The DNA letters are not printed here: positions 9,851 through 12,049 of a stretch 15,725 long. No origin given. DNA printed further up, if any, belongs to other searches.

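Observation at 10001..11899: PorE-like domain architecture (beta-propeller + CRD + OmpA_C lipoprotein) without the N-terminal TPR region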

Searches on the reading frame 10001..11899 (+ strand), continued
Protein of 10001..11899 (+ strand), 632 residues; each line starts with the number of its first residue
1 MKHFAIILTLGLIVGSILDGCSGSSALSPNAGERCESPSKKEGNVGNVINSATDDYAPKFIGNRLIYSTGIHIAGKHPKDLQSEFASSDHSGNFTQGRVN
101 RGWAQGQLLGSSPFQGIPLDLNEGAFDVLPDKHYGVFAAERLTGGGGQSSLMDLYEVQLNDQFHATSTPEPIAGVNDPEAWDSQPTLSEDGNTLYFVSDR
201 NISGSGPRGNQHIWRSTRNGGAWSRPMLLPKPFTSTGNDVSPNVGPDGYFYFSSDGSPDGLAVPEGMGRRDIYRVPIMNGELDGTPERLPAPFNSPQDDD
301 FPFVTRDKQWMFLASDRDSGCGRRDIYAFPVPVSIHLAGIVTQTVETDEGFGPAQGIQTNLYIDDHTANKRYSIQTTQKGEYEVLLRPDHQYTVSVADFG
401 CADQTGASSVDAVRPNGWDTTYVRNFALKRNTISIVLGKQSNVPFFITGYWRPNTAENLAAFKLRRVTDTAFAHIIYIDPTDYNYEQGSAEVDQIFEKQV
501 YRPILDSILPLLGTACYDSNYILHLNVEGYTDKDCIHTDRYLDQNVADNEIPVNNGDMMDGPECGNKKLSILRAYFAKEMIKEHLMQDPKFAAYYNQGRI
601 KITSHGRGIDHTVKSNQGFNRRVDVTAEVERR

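Call 28: fold_search(model_id=the predicted structure, library=pdb)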
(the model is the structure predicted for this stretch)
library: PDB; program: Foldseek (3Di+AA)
matches with E <= 10: 1294; with E <= 0.001: 357
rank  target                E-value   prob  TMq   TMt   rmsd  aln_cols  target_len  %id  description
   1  4jml_A                2.9e-08  1.00  0.25  0.37  18.1       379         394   15  Crystal structure of the TolB(P201C)-ColicinE9 TBE peptide(A33C) complex. (released 2013-07-17)
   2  4pwz_B                3.8e-08  1.00  0.25  0.38   7.1       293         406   15  Crystal structure of TolB protein from Yersinia pestis CO92 (released 2014-04-02)
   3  1c5k                  4.4e-08  1.00  0.24  0.36  18.7       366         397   14  THE STRUCTURE OF TOLB, AN ESSENTIAL COMPONENT OF THE TOL-DEPENDENT TRANSLOCATION SYSTEM AND ITS INTERACTIONS WITH THE TR (released 2000-12-06)
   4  6pnv                  5.0e-08  1.00  0.26  0.38   7.3       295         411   17  1.42 Angstrom Resolution Crystal Structure of Translocation Protein TolB from Salmonella enterica (released 2019-07-17)
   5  3aki                  5.3e-08  1.00  0.28  0.38  13.1       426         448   12  Crystal structure of exo-1,5-alpha-L-arabinofuranosidase complexed with alpha-L-arabinofuranosyl azido (released 2010-08-25)
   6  9a2l_MODEL_1_A        9.7e-08  1.00  0.26  0.37   7.2       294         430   17  Model of E. coli TolB by in-cell photo-crosslinking MS and deep learning (released 2023-02-24)
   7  2hqs_A                9.7e-08  1.00  0.26  0.38   7.3       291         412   16  Crystal structure of TolB/Pal complex (released 2007-04-03)
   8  4r40_A                9.7e-08  1.00  0.25  0.37  17.7       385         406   15  Crystal Structure of TolB/Pal complex from Yersinia pestis. (released 2014-09-03)
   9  8zjf_A                1.1e-07  1.00  0.25  0.19  17.6       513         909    8  Cryo-EM structure of human integrin alpha-E beta-7 (released 2024-06-05)
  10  3akf                  1.5e-07  1.00  0.27  0.36  13.9       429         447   11  Crystal structure of exo-1,5-alpha-L-arabinofuranosidase (released 2010-08-25)
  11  2ivz_C                1.6e-07  1.00  0.26  0.40   7.7       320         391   15  Structure of TolB in complex with a peptide of the colicin E9 T- domain (released 2006-08-16)
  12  1wcq_A                2.3e-07  1.00  0.24  0.25  18.5       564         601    9  Mutagenesis of the Nucleophilic Tyrosine in a Bacterial Sialidase to Phenylalanine. (released 2005-10-12)
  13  2w8b_A                2.5e-07  1.00  0.26  0.38  18.2       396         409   14  Crystal structure of processed TolB in complex with Pal (released 2009-02-17)
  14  2ivz_A                2.5e-07  1.00  0.25  0.38  17.9       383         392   15  Structure of TolB in complex with a peptide of the colicin E9 T- domain (released 2006-08-16)
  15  1eut                  2.5e-07  1.00  0.29  0.30  16.7       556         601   10  SIALIDASE, LARGE 68KD FORM, COMPLEXED WITH GALACTOSE (released 1997-01-11)
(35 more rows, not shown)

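Call 36: find_encoding_contigs(protein=P0012, flank=10000, max_places=2)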
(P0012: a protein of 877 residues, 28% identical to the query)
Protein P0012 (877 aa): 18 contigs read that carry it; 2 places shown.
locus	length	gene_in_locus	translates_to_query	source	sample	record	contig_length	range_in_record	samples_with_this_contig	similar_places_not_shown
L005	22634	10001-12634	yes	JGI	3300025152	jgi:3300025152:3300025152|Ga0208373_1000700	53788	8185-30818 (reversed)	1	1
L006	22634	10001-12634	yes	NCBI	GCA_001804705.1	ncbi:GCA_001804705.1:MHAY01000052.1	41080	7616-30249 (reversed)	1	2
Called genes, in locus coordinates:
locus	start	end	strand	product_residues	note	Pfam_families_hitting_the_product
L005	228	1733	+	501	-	PF01336:tRNA_anti-codon, PF00152:tRNA-synt_2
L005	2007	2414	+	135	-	-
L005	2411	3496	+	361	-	PF02163:Peptidase_M50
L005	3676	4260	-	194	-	PF01029:NusB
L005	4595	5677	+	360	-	PF02405:MlaE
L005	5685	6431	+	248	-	PF00005:ABC_tran, PF13304:AAA_21 (weak)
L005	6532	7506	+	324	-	PF02470:MlaD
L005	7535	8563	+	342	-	-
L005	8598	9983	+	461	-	-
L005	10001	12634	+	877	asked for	PF07676:PD40 (weak)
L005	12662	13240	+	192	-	-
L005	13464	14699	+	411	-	PF13353:Fer4_12 (weak), PF04055:Radical_SAM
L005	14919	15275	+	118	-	PF05635:23S_rRNA_IVP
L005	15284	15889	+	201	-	PF01694:Rhomboid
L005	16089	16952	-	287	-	PF00248:Aldo_ket_red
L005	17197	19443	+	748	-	PF17900:Peptidase_M1_N, PF01433:Peptidase_M1, PF18962:Por_Secre_tail (weak)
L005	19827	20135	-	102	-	PF18765:Polbeta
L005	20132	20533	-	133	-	PF08780:NTase_sub_bind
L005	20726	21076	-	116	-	PF04480:DUF559, PF18741:MTES_1575 (weak)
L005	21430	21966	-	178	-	-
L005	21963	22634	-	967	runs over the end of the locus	PF13088:BNR_2 (weak), PF18962:Por_Secre_tail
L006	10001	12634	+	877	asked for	PF07676:PD40 (weak)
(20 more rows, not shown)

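Call 37: find_encoding_contigs(protein=P0008, flank=10000, max_places=1)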
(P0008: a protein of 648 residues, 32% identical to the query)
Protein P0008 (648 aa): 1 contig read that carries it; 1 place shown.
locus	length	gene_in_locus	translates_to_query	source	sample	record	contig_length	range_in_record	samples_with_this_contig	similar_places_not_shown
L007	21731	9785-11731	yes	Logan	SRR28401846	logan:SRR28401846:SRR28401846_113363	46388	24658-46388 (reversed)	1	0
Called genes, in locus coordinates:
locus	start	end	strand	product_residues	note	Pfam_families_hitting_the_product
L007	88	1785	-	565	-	PF00496:SBP_bac_5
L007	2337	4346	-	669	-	PF07715:Plug, PF00593:TonB_dep_Rec_b-barrel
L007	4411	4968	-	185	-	PF02525:Flavodoxin_2, PF03358:FMN_red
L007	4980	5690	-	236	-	PF02678:Pirin, PF07883:Cupin_2 (faint), PF17954:Pirin_C_2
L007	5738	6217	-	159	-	PF07681:DoxX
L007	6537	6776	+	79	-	-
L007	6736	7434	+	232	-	-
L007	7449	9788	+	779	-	PF22544:HYDIN_VesB_CFA65-like_Ig (faint)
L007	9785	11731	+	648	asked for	PF07676:PD40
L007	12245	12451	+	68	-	-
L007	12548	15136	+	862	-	PF17764:PriA_3primeBD, PF00270:DEAD, PF04851:ResIII, PF18319:Zn_ribbon_PriA, PF00271:Helicase_C (weak), PF18074:PriA_C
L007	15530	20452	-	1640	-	PF04357:TamB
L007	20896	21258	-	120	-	PF00903:Glyoxalase, PF18029:Glyoxalase_6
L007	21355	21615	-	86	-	-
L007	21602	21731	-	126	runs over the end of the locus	PF00127:Copper-bind (faint)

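Call 42: search_protein_families(library=pfam, proteins=[L001:6675-7634:+, L003:6695-7615:+, L005:7535-8563:+, L007:6736-7434:+, L005:8598-9983:+, L005:12662-13240:+], max_evalue=10)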
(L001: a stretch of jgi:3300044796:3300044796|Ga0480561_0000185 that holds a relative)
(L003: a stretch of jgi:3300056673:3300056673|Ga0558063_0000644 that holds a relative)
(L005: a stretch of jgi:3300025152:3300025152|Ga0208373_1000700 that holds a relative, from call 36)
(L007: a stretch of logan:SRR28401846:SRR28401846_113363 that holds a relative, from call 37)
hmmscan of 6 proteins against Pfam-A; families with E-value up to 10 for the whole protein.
L001:6675-7634:+ (319 aa): 1 family
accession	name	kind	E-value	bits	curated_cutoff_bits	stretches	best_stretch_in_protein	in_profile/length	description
PF14358.11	DUF4405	-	0.016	16.2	26.7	1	14-43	3-32/66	Domain of unknown function (DUF4405)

L003:6695-7615:+ (306 aa): 0 families

L005:7535-8563:+ (342 aa): 1 family
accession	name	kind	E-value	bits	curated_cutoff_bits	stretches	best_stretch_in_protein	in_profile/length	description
PF13505.12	OMP_b-brl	-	0.15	12.6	28.7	1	248-309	100-155/175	Outer membrane protein beta-barrel domain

L007:6736-7434:+ (232 aa): 1 family
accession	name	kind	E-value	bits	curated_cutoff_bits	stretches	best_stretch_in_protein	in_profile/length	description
PF22762.1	NrS1-pol-like_tail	-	0.24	11.9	27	1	74-119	12-57/100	NrS-1 polymerase-like, tail domain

L005:8598-9983:+ (461 aa): 1 family
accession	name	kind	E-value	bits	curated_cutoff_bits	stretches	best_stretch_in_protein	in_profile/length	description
PF22067.2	Cep192_D3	-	0.12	12.9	27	1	219-256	42-79/99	Cep192 domain 3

L005:12662-13240:+ (192 aa): 0 families

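Call 48: search_protein_families(library=ncbifam, proteins=[P0043, P0044, P0027, P0041, P0026, P0050, P0001, P0012], max_evalue=0.001)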
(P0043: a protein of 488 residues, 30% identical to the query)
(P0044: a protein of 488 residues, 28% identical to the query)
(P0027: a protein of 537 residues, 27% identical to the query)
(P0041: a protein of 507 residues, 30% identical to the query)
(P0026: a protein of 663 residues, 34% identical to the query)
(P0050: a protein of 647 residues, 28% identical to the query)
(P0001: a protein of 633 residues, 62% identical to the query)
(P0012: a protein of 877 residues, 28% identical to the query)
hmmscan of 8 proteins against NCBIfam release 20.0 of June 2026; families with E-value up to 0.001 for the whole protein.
P0043 (488 aa): 40 families (the best 25 are shown)
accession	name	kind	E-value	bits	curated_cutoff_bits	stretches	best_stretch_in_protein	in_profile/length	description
NF053607.1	CHU_0125_OmpA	equivalog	2.4e-83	280.8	620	2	86-488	222-638/639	CHU_0125 family OmpA-like outer membrane integrity protein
NF052230.1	T9SS_PorE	exception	6.5e-80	269.2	600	1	28-467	155-600/648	PorE family type IX secretion system protein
NF053611.1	YiaD_Gzip_OmpA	equivalog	2.7e-32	112.1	175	1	384-486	104-206/206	YiaD family glycine zipper/OmpA-like lipoprotein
NF053613.1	OMP_toxin_LptF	equivalog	2.7e-29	102.6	400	1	384-486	143-245/256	lipotoxin F family OmpA-related lipoprotein LptF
TIGR02802.1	Pal_lipo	equivalog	1.4e-28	99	125.35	1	384-485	2-103/104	peptidoglycan-associated lipoprotein Pal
NF053612.1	anchor_PA1041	equivalog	1.1e-26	94.3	250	1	384-486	133-235/236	PA1041 family peptidoglycan-binding anchor lipoprotein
NF045787.1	OmpABordt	equivalog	5.7e-25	88.1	200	1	384-487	87-190/194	outer membrane protein OmpA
NF053585.1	OMP_LP_YfiB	equivalog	2e-24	86.3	128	1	384-484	58-158/163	outer membrane lipoprotein YfiB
NF033763.1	exchanger_TraB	exception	1.8e-22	79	700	1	384-487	394-498/522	outer membrane exchange protein TraB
NF045788.1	Omp38Acinit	equivalog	7.4e-22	77.9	500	1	379-483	238-343/354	outer membrane protein Omp38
NF008067.1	PRK10802.1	equivalog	1.5e-20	73.8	261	1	363-482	51-167/171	peptidoglycan-associated lipoprotein Pal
TIGR03789.1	pdsO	hypoth_equivalog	1.7e-19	70.4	152.2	1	399-486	156-243/243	sortase-associated OmpA-like protein PdsO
NF006541.1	PRK09038.1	equivalog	2.1e-16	60.4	283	1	384-486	143-248/253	flagellar motor protein MotD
NF008071.1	PRK10808.1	equivalog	3.2e-16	59.6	277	1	384-477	233-328/358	porin OmpA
TIGR03350.1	type_VI_ompA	equivalog_domain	7.8e-16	58.3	139.8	1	386-486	34-137/137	type VI secretion system protein TssL, long form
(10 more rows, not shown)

P0044 (488 aa): 40 families (the best 25 are shown)
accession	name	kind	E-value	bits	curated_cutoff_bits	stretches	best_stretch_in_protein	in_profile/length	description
NF052230.1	T9SS_PorE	exception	1e-78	265.3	600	1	28-467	155-600/648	PorE family type IX secretion system protein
NF053607.1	CHU_0125_OmpA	equivalog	1.6e-77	261.5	620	1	28-488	154-638/639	CHU_0125 family OmpA-like outer membrane integrity protein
NF053611.1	YiaD_Gzip_OmpA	equivalog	4.3e-32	111.5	175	1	384-486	104-206/206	YiaD family glycine zipper/OmpA-like lipoprotein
NF053613.1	OMP_toxin_LptF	equivalog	1.5e-28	100.2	400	1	384-486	143-245/256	lipotoxin F family OmpA-related lipoprotein LptF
TIGR02802.1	Pal_lipo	equivalog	1.1e-27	96.2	125.35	1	384-485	2-103/104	peptidoglycan-associated lipoprotein Pal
NF053612.1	anchor_PA1041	equivalog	7.4e-26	91.5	250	1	384-486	133-235/236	PA1041 family peptidoglycan-binding anchor lipoprotein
NF045787.1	OmpABordt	equivalog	1.2e-24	87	200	1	384-487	87-190/194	outer membrane protein OmpA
NF053585.1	OMP_LP_YfiB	equivalog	5.1e-24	85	128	1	384-484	58-158/163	outer membrane lipoprotein YfiB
NF033763.1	exchanger_TraB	exception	1.1e-22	79.8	700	1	384-487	394-498/522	outer membrane exchange protein TraB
NF045788.1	Omp38Acinit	equivalog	3.3e-21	75.7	500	1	379-483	238-343/354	outer membrane protein Omp38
TIGR03789.1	pdsO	hypoth_equivalog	5.4e-20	72.1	152.2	1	399-486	156-243/243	sortase-associated OmpA-like protein PdsO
NF008067.1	PRK10802.1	equivalog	3.8e-19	69.2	261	1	363-482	51-167/171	peptidoglycan-associated lipoprotein Pal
NF008071.1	PRK10808.1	equivalog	1.9e-16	60.4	277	1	384-477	233-328/358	porin OmpA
NF047620.1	FlgprotMotYVib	equivalog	1.5e-15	57.6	400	1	385-484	164-264/271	flagellar protein MotY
TIGR03350.1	type_VI_ompA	equivalog_domain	1.7e-15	57.2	139.8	1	386-486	34-137/137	type VI secretion system protein TssL, long form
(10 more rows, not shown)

P0027 (537 aa): 37 families (the best 25 are shown)
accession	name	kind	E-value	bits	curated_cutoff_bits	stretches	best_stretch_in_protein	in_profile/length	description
NF053607.1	CHU_0125_OmpA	equivalog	8e-86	288.9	620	2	173-537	272-638/639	CHU_0125 family OmpA-like outer membrane integrity protein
NF052230.1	T9SS_PorE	exception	7.7e-81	272.2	600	1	88-515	209-599/648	PorE family type IX secretion system protein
NF053611.1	YiaD_Gzip_OmpA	equivalog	1.9e-31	109.4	175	1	432-535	103-206/206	YiaD family glycine zipper/OmpA-like lipoprotein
NF053612.1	anchor_PA1041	equivalog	5.4e-29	101.8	250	1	432-535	132-235/236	PA1041 family peptidoglycan-binding anchor lipoprotein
NF045787.1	OmpABordt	equivalog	2.4e-28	99.1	200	1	432-536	86-190/194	outer membrane protein OmpA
NF053613.1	OMP_toxin_LptF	equivalog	1.4e-27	97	400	1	432-535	142-245/256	lipotoxin F family OmpA-related lipoprotein LptF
NF053585.1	OMP_LP_YfiB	equivalog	6e-24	84.8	128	1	432-533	57-158/163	outer membrane lipoprotein YfiB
TIGR02802.1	Pal_lipo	equivalog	9.6e-23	80.3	125.35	1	433-534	2-103/104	peptidoglycan-associated lipoprotein Pal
NF033763.1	exchanger_TraB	exception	1.6e-21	75.9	700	1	433-535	394-497/522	outer membrane exchange protein TraB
TIGR03350.1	type_VI_ompA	equivalog_domain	1.2e-17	64.1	139.8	1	433-535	32-137/137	type VI secretion system protein TssL, long form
NF008071.1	PRK10808.1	equivalog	2.6e-17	63.2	277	1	432-530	232-332/358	porin OmpA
NF005999.0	PRK08126.1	subfamily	5.1e-17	61.8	571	1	434-536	326-431/432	hypothetical protein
NF006541.1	PRK09038.1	equivalog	7.3e-16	58.6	283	1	430-535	140-248/253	flagellar motor protein MotD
NF006544.0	PRK09039.1-3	equivalog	1.1e-15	58.1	362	1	474-537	279-342/343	peptidoglycan -binding protein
NF007804.1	PRK10510.1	equivalog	2.7e-15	56.4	307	1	432-534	113-215/219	OmpA family lipoprotein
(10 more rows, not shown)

P0041 (507 aa): 40 families (the best 25 are shown)
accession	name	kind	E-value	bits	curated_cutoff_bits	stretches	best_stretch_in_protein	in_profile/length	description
NF053607.1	CHU_0125_OmpA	equivalog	2.1e-98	330.5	620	2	96-506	210-638/639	CHU_0125 family OmpA-like outer membrane integrity protein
NF052230.1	T9SS_PorE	exception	6.3e-84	282.4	600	1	48-486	153-601/648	PorE family type IX secretion system protein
NF053611.1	YiaD_Gzip_OmpA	equivalog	1.5e-34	119.5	175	1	402-503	104-205/206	YiaD family glycine zipper/OmpA-like lipoprotein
NF053612.1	anchor_PA1041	equivalog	5.7e-32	111.5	250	1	387-504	120-235/236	PA1041 family peptidoglycan-binding anchor lipoprotein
NF053613.1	OMP_toxin_LptF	equivalog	1.4e-28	100.3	400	1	402-503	143-244/256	lipotoxin F family OmpA-related lipoprotein LptF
NF045787.1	OmpABordt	equivalog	6.8e-27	94.4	200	1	402-505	87-190/194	outer membrane protein OmpA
NF053585.1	OMP_LP_YfiB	equivalog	3.9e-25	88.6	128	1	402-502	58-158/163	outer membrane lipoprotein YfiB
TIGR02802.1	Pal_lipo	equivalog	1.7e-24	85.9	125.35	1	402-503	2-103/104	peptidoglycan-associated lipoprotein Pal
NF045788.1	Omp38Acinit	equivalog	5.2e-21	75.1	500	1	393-500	233-342/354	outer membrane protein Omp38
NF038224.1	OmpA_like_CmpA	equivalog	8.2e-21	74.6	300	1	402-505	112-215/233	C-OmpA-like family protein CmpA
NF033763.1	exchanger_TraB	exception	3.8e-20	71.4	700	1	401-505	393-498/522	outer membrane exchange protein TraB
NF007804.1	PRK10510.1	equivalog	3.1e-19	69.2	307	1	402-503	114-215/219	OmpA family lipoprotein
NF008071.1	PRK10808.1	equivalog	1.3e-18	67.6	277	1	401-495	232-328/358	porin OmpA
TIGR03789.1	pdsO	hypoth_equivalog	6.4e-18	65.3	152.2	1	411-502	150-241/243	sortase-associated OmpA-like protein PdsO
TIGR03350.1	type_VI_ompA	equivalog_domain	8.7e-18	64.6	139.8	1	420-504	50-137/137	type VI secretion system protein TssL, long form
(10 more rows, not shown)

P0026 (663 aa): 47 families (the best 25 are shown)
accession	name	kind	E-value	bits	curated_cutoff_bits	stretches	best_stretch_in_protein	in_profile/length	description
NF053607.1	CHU_0125_OmpA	equivalog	1.4e-102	344.3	620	1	38-662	21-638/639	CHU_0125 family OmpA-like outer membrane integrity protein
NF052230.1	T9SS_PorE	exception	4.9e-94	315.9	600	1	20-644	4-603/648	PorE family type IX secretion system protein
NF053611.1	YiaD_Gzip_OmpA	equivalog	5.4e-32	111.2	175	1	557-660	103-206/206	YiaD family glycine zipper/OmpA-like lipoprotein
NF053612.1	anchor_PA1041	equivalog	6.3e-28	98.3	250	1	555-660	130-235/236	PA1041 family peptidoglycan-binding anchor lipoprotein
NF053613.1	OMP_toxin_LptF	equivalog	2.7e-24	86.2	400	1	549-660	134-245/256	lipotoxin F family OmpA-related lipoprotein LptF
NF053585.1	OMP_LP_YfiB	equivalog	5.3e-21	75.2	128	1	557-657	57-157/163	outer membrane lipoprotein YfiB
NF033763.1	exchanger_TraB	exception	1.5e-20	72.7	700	1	542-661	378-498/522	outer membrane exchange protein TraB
TIGR02802.1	Pal_lipo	equivalog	1.8e-20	73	125.35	1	558-659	2-103/104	peptidoglycan-associated lipoprotein Pal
NF045787.1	OmpABordt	equivalog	6.9e-20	71.6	200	1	557-660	86-189/194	outer membrane protein OmpA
NF006541.1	PRK09038.1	equivalog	3e-19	69.6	283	1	557-660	142-248/253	flagellar motor protein MotD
NF045788.1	Omp38Acinit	equivalog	4.4e-18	65.5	500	1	547-656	233-342/354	outer membrane protein Omp38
TIGR03350.1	type_VI_ompA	equivalog_domain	7.1e-18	64.9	139.8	1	558-660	32-137/137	type VI secretion system protein TssL, long form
TIGR03789.1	pdsO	hypoth_equivalog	6.9e-17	61.9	152.2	1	557-656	140-239/243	sortase-associated OmpA-like protein PdsO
NF008067.1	PRK10802.1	equivalog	1.4e-16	60.8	261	1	558-656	69-167/171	peptidoglycan-associated lipoprotein Pal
NF007804.1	PRK10510.1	equivalog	2.9e-16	59.5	307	1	556-660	112-216/219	OmpA family lipoprotein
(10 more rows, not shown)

P0050 (647 aa): 47 families (the best 25 are shown)
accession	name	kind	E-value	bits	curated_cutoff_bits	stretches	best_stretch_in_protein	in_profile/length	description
NF053607.1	CHU_0125_OmpA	equivalog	3e-120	402.7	620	1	36-646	22-638/639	CHU_0125 family OmpA-like outer membrane integrity protein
NF052230.1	T9SS_PorE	exception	9.1e-105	351.3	600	1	26-624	18-599/648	PorE family type IX secretion system protein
NF053611.1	YiaD_Gzip_OmpA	equivalog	3.5e-36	124.8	175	1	536-643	98-205/206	YiaD family glycine zipper/OmpA-like lipoprotein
NF053612.1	anchor_PA1041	equivalog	1.1e-31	110.6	250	1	528-644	116-235/236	PA1041 family peptidoglycan-binding anchor lipoprotein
NF053613.1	OMP_toxin_LptF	equivalog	1.3e-30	106.9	400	1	512-643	113-244/256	lipotoxin F family OmpA-related lipoprotein LptF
NF045787.1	OmpABordt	equivalog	1.3e-29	103.3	200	1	534-645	79-190/194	outer membrane protein OmpA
NF053585.1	OMP_LP_YfiB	equivalog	1.7e-25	89.7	128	1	540-641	56-157/163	outer membrane lipoprotein YfiB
TIGR02802.1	Pal_lipo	equivalog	2.1e-24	85.6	125.35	1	542-643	2-103/104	peptidoglycan-associated lipoprotein Pal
NF033763.1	exchanger_TraB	exception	2e-21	75.6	700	1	531-645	383-498/522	outer membrane exchange protein TraB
NF045788.1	Omp38Acinit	equivalog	2.5e-20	72.8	500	1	541-640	242-342/354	outer membrane protein Omp38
TIGR03350.1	type_VI_ompA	equivalog_domain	8.5e-19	67.9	139.8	1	535-644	24-137/137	type VI secretion system protein TssL, long form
TIGR03789.1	pdsO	hypoth_equivalog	1.9e-18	67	152.2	1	535-640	134-239/243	sortase-associated OmpA-like protein PdsO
NF008071.1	PRK10808.1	equivalog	2.2e-18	66.7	277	1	532-633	223-326/358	porin OmpA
NF008067.1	PRK10802.1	equivalog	2.2e-16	60.2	261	1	542-640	69-167/171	peptidoglycan-associated lipoprotein Pal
NF007804.1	PRK10510.1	equivalog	2.7e-16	59.6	307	1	540-642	112-214/219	OmpA family lipoprotein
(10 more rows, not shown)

P0001 (633 aa): 2 families
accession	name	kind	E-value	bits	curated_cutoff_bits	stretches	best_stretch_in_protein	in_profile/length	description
NF053607.1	CHU_0125_OmpA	equivalog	8.3e-33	113.8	620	1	48-399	153-482/639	CHU_0125 family OmpA-like outer membrane integrity protein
NF052230.1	T9SS_PorE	exception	3e-30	105.1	600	1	47-433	153-509/648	PorE family type IX secretion system protein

P0012 (877 aa): 3 families
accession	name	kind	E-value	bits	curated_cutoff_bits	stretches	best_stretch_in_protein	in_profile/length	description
NF053607.1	CHU_0125_OmpA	equivalog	1e-30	106.9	620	1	46-420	153-492/639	CHU_0125 family OmpA-like outer membrane integrity protein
NF052230.1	T9SS_PorE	exception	1e-23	83.5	600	1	47-359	155-431/648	PorE family type IX secretion system protein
TIGR02223.1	ftsN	equivalog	1.2e-06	28.3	107.65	1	716-858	145-285/299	cell division protein FtsN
